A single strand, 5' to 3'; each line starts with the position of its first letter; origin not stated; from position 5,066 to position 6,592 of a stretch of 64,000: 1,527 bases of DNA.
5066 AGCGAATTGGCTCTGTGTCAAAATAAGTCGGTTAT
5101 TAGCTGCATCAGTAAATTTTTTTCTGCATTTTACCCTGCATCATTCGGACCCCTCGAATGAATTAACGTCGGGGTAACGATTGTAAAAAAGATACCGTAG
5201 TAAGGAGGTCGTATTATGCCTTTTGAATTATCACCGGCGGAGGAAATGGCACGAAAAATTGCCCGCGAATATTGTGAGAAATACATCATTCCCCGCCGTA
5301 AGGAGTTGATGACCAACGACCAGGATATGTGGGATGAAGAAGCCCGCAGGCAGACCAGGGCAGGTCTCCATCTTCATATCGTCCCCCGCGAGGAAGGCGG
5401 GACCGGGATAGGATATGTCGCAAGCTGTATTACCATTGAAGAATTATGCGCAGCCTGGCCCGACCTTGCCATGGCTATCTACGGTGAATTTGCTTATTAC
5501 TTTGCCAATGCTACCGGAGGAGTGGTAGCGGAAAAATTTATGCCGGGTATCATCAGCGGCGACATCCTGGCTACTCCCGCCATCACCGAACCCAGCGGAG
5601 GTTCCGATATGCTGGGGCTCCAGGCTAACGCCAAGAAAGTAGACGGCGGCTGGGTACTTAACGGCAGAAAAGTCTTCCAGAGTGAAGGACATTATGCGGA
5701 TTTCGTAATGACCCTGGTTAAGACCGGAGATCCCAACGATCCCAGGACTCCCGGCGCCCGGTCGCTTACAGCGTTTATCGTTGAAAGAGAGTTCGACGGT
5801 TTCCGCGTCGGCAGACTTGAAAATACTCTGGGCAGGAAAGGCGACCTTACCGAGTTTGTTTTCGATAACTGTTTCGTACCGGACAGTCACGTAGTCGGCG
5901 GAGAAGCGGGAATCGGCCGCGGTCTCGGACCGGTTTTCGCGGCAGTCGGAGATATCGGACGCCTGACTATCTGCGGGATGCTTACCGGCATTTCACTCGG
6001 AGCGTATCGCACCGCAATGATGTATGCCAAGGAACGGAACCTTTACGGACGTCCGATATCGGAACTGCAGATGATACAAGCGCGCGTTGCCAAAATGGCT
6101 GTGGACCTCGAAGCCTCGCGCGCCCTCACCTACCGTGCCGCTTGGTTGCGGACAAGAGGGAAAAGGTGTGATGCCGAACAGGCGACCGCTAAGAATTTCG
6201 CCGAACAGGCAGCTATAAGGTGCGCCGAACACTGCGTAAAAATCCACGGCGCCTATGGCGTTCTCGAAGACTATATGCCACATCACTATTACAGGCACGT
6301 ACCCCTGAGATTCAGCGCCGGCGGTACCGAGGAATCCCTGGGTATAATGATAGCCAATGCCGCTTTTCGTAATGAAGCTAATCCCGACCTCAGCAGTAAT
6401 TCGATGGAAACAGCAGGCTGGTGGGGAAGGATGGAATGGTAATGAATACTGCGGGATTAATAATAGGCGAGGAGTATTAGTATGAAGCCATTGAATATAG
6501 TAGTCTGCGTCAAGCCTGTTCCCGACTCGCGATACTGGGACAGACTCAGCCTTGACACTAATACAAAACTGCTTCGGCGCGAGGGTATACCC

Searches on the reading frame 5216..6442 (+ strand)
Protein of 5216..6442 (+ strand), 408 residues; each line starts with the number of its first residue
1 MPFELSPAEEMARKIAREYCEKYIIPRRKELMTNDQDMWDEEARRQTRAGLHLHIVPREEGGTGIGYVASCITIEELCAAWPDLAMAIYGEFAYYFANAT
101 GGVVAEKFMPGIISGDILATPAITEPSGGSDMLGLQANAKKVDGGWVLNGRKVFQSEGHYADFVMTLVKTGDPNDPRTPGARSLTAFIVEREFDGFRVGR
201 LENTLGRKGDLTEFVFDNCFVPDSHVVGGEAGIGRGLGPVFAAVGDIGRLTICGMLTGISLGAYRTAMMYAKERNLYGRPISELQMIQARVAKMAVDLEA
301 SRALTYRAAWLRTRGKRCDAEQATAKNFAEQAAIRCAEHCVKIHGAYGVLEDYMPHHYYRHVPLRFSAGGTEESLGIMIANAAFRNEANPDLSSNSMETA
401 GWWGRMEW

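Call 13: search_protein_families(library=pfam, proteins=[window:5216-6442:+], max_evalue=0.01)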
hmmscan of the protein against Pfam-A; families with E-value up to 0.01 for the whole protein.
window:5216-6442:+ (408 aa): 5 families
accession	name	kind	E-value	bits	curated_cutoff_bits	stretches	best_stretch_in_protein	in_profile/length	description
PF00441.29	Acyl-CoA_dh_1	-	8.6e-30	104.3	22.4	1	246-382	12-148/150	Acyl-CoA dehydrogenase, C-terminal domain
PF02770.24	Acyl-CoA_dh_M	-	7.3e-19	68.2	33.3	1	122-219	3-97/97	Acyl-CoA dehydrogenase, middle domain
PF08028.16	Acyl-CoA_dh_2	-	1.6e-11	45.1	22.7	1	250-354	1-115/134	Acyl-CoA dehydrogenase, C-terminal domain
PF02771.21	Acyl-CoA_dh_N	-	3.8e-11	43.8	22.9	1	7-115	2-112/113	Acyl-CoA dehydrogenase, N-terminal domain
PF21343.2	ACAD9-ACADV_C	-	0.0015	19.2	27.8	1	277-343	28-95/120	ACAD9/ACADV, C-terminal domain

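Call 31: find_encoding_contigs(protein=window:5216-6442:+, flank=3000, max_places=10)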
Protein window:5216-6442:+ (408 aa): 2 contigs read that carry it; 2 places shown.
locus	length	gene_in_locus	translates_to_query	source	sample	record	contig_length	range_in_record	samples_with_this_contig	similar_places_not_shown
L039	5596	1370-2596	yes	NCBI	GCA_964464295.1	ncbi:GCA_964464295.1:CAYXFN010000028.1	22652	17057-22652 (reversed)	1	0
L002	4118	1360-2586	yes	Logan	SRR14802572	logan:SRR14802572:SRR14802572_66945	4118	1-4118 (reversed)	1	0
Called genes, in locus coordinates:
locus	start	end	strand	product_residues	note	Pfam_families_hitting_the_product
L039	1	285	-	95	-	?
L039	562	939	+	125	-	-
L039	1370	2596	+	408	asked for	PF02771:Acyl-CoA_dh_N, PF02770:Acyl-CoA_dh_M, PF00441:Acyl-CoA_dh_1, PF08028:Acyl-CoA_dh_2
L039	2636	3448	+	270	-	PF01012:ETF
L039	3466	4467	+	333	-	PF01012:ETF, PF00766:ETF_alpha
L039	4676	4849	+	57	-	-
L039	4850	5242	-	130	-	PF00903:Glyoxalase, PF13468:Glyoxalase_3, PF13669:Glyoxalase_4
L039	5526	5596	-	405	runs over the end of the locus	PF00108:Thiolase_N (faint), PF22691:Thiolase_C_1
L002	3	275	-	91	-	?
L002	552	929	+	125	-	-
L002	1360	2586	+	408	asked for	PF02771:Acyl-CoA_dh_N, PF02770:Acyl-CoA_dh_M, PF00441:Acyl-CoA_dh_1, PF08028:Acyl-CoA_dh_2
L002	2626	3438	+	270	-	PF01012:ETF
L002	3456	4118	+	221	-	?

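Call 68: find_homologous_proteins(query=window:5216-6442:+, max_evalue=1e-50)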
Query window:5216-6442:+ (408 aa): 566 proteins with E <= 1e-50 among 8000 candidates; the best 120 are listed.
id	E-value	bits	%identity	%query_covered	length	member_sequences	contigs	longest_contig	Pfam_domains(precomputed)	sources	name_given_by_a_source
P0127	4.5e-265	897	94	100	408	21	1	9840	PF02770.25,PF00441.30,PF08028.17,PF02771.22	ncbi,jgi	-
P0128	2.9e-254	861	90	100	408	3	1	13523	PF02770.25,PF00441.30,PF08028.17,PF02771.22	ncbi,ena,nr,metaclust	ncbi:MAG: hypothetical protein A2158_07110 [Chloroflexi bacterium RBG_13_46_14]|nr:MAG: hypothetical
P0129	7.6e-251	850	88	100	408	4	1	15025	PF02770.25,PF00441.30,PF08028.17,PF02771.22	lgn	-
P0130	2.8e-249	845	88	100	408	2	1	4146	PF02770.25,PF00441.30,PF08028.17,PF02771.22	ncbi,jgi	-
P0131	7.2e-249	844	88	100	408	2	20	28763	PF02770.25,PF00441.30,PF08028.17,PF02771.22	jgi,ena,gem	jgi:alkylation response protein AidB-like acyl-CoA dehydrogenase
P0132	6.9e-246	834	87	100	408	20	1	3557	PF02770.25,PF00441.30,PF08028.17,PF02771.22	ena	-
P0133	8.4e-244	827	85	100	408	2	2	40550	PF02770.25,PF00441.30,PF08028.17,PF02771.22,PF21343.3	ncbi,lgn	-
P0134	1.2e-240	817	85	100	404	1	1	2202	PF02770.25,PF00441.30,PF08028.17,PF02771.22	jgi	jgi:alkylation response protein AidB-like acyl-CoA dehydrogenase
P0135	2.0e-236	803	83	100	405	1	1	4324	PF02770.25,PF00441.30,PF08028.17,PF02771.22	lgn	-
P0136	1.2e-235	800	82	100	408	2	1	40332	PF02770.25,PF00441.30,PF08028.17,PF02771.22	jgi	jgi:alkylation response protein AidB-like acyl-CoA dehydrogenase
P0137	6.5e-232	788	81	100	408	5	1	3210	PF02770.25,PF00441.30,PF08028.17,PF02771.22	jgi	-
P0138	8.8e-223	758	78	100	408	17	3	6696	PF02770.25,PF00441.30,PF08028.17,PF02771.22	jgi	jgi:alkylation response protein AidB-like acyl-CoA dehydrogenase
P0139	2.1e-222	756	78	100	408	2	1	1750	PF02770.25,PF00441.30,PF08028.17,PF02771.22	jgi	-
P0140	9.6e-217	738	78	99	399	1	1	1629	PF02770.25,PF00441.30,PF08028.17,PF02771.22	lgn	-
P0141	5.2e-208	709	74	100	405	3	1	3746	PF02770.25,PF00441.30,PF08028.17,PF02771.22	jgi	-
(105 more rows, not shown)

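Call 69: find_encoding_contigs(protein=P0127, flank=3000, max_places=3)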
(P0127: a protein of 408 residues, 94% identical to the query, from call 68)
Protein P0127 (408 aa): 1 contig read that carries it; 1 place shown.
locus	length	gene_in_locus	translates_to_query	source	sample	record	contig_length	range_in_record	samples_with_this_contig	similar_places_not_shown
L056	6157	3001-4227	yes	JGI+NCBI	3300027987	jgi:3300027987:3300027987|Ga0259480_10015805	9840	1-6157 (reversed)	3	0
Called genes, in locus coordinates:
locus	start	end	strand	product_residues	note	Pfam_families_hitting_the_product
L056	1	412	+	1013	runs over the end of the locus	PF01257:2Fe-2S_thioredx (weak), PF01512:Complex1_51K, PF10589:NADH_4Fe-4S, PF14691:Fer4_20, PF01262:AlaDh_PNT_C (faint), PF01266:DAO (weak), PF07992:Pyr_redox_2, PF13450:NAD_binding_8, +3 more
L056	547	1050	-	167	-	-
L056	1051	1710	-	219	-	PF14512:TM1586_NiRdase (faint), PF00881:Nitroreductase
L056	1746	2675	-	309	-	PF04909:Amidohydro_2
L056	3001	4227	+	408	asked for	PF02771:Acyl-CoA_dh_N, PF02770:Acyl-CoA_dh_M, PF00441:Acyl-CoA_dh_1, PF08028:Acyl-CoA_dh_2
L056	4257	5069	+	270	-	PF01012:ETF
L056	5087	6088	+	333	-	PF01012:ETF, PF00766:ETF_alpha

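Call 70: find_encoding_contigs(protein=P0128, flank=3000, max_places=3)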
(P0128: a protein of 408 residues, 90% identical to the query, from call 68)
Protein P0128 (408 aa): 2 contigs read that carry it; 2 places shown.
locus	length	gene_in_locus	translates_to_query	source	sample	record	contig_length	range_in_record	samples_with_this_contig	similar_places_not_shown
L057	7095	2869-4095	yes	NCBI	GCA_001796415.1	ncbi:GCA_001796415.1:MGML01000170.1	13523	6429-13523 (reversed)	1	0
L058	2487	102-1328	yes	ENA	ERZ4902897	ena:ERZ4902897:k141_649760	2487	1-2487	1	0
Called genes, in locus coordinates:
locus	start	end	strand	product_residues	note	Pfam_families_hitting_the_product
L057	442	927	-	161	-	-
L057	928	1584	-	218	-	PF14512:TM1586_NiRdase (faint), PF00881:Nitroreductase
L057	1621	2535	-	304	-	PF04909:Amidohydro_2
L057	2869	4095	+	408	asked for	PF02771:Acyl-CoA_dh_N, PF02770:Acyl-CoA_dh_M, PF00441:Acyl-CoA_dh_1, PF08028:Acyl-CoA_dh_2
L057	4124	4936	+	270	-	PF01012:ETF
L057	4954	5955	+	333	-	PF01012:ETF, PF00766:ETF_alpha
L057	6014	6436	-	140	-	PF21748:UPF0150 (weak), PF05534:HicB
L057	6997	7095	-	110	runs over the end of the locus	PF00903:Glyoxalase, PF13468:Glyoxalase_3, PF13669:Glyoxalase_4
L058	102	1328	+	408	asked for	PF02771:Acyl-CoA_dh_N, PF02770:Acyl-CoA_dh_M, PF00441:Acyl-CoA_dh_1, PF08028:Acyl-CoA_dh_2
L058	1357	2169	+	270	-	PF01012:ETF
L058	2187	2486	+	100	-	?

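Call 71: find_encoding_contigs(protein=P0131, flank=3000, max_places=3)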
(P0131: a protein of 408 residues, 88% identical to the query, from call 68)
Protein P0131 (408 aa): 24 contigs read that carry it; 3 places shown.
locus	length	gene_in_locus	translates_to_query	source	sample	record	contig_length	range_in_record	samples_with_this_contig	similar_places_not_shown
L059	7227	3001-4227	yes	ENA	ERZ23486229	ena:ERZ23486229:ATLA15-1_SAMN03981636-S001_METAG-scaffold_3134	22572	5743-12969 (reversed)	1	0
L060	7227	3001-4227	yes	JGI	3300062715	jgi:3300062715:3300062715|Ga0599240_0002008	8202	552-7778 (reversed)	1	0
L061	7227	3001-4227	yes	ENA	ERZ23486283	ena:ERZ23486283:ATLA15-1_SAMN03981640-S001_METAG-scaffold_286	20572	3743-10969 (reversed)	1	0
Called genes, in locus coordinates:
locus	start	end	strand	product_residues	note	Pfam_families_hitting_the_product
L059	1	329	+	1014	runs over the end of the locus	PF01257:2Fe-2S_thioredx (weak), PF01512:Complex1_51K, PF10589:NADH_4Fe-4S, PF14691:Fer4_20, PF13738:Pyr_redox_3 (faint), PF00070:Pyr_redox (faint), PF07992:Pyr_redox_2, PF13450:NAD_binding_8, +2 more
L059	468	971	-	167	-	-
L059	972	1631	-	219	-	PF14512:TM1586_NiRdase (faint), PF00881:Nitroreductase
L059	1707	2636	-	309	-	PF04909:Amidohydro_2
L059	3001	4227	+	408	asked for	PF02771:Acyl-CoA_dh_N, PF02770:Acyl-CoA_dh_M, PF00441:Acyl-CoA_dh_1, PF08028:Acyl-CoA_dh_2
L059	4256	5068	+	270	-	PF01012:ETF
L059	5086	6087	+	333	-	PF01012:ETF, PF00766:ETF_alpha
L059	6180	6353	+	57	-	-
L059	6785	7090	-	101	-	-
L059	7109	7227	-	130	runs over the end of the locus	PF00903:Glyoxalase, PF13468:Glyoxalase_3, PF13669:Glyoxalase_4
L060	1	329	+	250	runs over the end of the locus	?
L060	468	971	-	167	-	-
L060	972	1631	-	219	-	PF14512:TM1586_NiRdase (faint), PF00881:Nitroreductase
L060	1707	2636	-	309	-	PF04909:Amidohydro_2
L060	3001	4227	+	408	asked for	PF02771:Acyl-CoA_dh_N, PF02770:Acyl-CoA_dh_M, PF00441:Acyl-CoA_dh_1, PF08028:Acyl-CoA_dh_2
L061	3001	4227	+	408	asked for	PF02771:Acyl-CoA_dh_N, PF02770:Acyl-CoA_dh_M, PF00441:Acyl-CoA_dh_1, PF08028:Acyl-CoA_dh_2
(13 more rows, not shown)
